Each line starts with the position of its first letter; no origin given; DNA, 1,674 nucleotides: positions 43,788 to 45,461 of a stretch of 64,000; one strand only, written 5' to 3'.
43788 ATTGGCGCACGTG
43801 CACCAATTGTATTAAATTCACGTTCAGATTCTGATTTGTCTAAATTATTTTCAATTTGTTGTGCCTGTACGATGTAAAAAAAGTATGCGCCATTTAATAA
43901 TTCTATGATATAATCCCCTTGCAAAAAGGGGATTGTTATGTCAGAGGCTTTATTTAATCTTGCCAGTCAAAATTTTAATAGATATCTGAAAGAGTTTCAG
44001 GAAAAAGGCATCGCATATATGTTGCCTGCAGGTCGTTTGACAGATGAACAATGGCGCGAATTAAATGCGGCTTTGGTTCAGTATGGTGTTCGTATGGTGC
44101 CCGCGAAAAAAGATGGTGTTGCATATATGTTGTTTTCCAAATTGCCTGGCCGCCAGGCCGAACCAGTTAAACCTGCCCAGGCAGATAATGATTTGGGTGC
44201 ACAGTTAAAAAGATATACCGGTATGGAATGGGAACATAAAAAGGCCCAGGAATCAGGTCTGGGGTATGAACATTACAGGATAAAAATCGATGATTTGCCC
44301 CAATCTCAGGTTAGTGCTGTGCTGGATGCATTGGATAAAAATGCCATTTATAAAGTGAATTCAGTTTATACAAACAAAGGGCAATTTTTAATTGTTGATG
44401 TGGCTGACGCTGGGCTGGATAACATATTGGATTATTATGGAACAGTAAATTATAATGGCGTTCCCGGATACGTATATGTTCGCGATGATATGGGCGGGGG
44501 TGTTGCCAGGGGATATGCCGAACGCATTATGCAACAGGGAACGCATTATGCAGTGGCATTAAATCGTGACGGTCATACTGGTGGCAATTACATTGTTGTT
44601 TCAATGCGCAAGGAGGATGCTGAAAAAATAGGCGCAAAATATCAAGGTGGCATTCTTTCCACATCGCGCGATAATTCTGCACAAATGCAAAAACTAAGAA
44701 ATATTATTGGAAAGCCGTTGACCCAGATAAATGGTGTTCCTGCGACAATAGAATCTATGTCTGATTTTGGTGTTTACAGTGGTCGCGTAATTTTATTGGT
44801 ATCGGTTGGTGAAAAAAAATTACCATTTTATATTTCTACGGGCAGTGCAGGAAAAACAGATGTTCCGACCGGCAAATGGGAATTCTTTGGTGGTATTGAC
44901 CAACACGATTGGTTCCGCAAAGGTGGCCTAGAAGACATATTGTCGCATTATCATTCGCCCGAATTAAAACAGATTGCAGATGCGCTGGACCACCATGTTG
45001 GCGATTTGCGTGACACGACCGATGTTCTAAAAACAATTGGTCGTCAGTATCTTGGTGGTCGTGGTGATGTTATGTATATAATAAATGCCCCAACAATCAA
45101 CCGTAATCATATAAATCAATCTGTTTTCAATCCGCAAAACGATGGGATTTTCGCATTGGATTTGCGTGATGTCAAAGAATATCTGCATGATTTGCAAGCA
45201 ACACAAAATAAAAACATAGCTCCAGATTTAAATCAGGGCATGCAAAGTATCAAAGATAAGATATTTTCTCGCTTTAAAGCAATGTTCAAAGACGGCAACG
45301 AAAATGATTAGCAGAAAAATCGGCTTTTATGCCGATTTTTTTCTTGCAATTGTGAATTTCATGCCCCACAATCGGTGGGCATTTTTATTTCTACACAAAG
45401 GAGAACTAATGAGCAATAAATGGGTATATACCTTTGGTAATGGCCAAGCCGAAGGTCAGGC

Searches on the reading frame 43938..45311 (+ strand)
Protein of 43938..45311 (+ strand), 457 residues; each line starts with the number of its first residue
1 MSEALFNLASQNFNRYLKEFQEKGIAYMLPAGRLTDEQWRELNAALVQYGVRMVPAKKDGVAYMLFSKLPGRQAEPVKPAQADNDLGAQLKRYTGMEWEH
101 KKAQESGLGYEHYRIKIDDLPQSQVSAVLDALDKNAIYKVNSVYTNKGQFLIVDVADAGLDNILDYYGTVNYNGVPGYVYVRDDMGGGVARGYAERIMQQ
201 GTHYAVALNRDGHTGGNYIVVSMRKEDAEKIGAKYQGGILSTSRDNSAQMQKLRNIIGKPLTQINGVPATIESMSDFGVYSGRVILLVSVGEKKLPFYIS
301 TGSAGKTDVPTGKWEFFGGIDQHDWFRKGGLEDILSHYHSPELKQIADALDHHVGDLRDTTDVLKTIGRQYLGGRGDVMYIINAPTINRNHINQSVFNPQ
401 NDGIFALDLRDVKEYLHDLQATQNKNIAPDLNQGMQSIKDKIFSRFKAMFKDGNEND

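Call 22: search_protein_families(library=pfam, proteins=[window:43938-45311:+], max_evalue=0.01)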
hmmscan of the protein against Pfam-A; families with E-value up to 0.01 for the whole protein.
window:43938-45311:+ (457 aa): 1 family
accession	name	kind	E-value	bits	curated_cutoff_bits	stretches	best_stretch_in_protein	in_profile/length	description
PF03460.22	NIR_SIR_ferr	-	0.0011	19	24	0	29-51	16-38/69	Nitrite/Sulfite reductase ferredoxin-like half domain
